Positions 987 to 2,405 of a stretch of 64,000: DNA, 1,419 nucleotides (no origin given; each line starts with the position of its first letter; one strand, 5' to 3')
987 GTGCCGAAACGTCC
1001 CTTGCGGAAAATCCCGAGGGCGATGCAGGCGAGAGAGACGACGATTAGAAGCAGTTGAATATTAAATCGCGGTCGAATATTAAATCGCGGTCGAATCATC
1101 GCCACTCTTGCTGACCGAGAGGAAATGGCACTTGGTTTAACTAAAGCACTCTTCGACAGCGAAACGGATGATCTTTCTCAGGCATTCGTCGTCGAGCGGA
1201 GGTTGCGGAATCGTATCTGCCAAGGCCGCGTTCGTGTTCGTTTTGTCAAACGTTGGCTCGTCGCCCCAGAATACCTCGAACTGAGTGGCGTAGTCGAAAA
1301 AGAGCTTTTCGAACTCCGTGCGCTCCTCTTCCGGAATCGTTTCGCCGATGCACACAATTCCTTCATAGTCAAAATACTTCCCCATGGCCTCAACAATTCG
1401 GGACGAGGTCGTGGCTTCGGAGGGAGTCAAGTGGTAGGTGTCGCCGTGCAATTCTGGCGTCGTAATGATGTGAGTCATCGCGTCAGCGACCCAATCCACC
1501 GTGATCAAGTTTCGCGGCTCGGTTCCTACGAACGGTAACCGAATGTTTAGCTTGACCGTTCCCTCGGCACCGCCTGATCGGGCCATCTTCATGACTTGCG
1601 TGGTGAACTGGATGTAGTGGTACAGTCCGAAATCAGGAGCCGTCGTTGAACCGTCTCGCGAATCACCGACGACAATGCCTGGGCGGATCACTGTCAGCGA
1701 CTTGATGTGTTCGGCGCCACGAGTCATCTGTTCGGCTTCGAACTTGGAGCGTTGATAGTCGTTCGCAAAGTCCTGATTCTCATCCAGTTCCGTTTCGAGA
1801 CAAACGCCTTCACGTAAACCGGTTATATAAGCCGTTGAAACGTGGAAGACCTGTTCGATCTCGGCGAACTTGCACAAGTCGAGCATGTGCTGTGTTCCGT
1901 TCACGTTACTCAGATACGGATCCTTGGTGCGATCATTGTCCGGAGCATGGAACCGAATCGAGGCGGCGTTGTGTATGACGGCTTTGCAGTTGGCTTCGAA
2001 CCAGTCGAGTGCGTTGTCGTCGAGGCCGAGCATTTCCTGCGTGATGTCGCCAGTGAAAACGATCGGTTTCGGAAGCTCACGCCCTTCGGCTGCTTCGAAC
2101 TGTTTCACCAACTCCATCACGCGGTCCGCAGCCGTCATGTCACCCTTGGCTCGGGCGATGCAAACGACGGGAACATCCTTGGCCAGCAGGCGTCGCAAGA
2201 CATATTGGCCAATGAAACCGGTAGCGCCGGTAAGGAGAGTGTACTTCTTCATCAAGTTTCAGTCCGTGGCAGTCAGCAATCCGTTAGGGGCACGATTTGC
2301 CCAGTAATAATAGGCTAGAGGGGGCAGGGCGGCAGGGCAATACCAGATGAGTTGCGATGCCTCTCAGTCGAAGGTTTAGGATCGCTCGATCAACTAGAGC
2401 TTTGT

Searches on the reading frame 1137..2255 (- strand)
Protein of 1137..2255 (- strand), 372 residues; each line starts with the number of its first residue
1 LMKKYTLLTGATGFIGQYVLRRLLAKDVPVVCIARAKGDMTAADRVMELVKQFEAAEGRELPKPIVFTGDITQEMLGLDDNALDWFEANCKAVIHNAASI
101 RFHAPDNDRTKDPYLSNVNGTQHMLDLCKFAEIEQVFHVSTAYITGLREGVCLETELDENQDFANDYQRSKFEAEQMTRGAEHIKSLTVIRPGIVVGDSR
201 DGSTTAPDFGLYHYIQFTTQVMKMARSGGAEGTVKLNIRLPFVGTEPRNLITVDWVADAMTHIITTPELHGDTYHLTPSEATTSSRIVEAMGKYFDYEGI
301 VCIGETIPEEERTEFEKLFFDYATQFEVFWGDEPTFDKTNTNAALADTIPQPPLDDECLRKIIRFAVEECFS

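Call 60: search_protein_families(library=pfam, proteins=[window:1137-2255:-], max_evalue=0.0001)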
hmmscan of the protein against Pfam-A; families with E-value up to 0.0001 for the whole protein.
window:1137-2255:- (372 aa): 7 families
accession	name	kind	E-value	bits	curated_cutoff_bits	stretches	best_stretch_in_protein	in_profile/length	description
PF07993.18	NAD_binding_4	-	1.1e-45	156.3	20.1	1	8-260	1-258/258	Male sterility protein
PF01370.27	Epimerase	-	3.5e-21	76.1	20.9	1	7-274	2-237/240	NAD dependent epimerase/dehydratase family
PF01073.25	3Beta_HSD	-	5.5e-12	45.7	22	1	8-197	2-183/280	3-beta hydroxysteroid dehydrogenase/isomerase family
PF04321.23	RmlD_sub_bind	-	5.1e-11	42.6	27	0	87-200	49-156/287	RmlD substrate binding domain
PF16363.11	GDP_Man_Dehyd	-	1.9e-10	41.2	27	1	7-189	1-175/332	GDP-mannose 4,6 dehydratase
PF13460.12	NAD_binding_10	-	1.2e-05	25.7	27.2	0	10-198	1-149/184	NAD(P)H-binding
PF02719.21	Polysacc_synt_2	-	3.2e-05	23.7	20.2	1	7-141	2-128/293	Polysaccharide biosynthesis protein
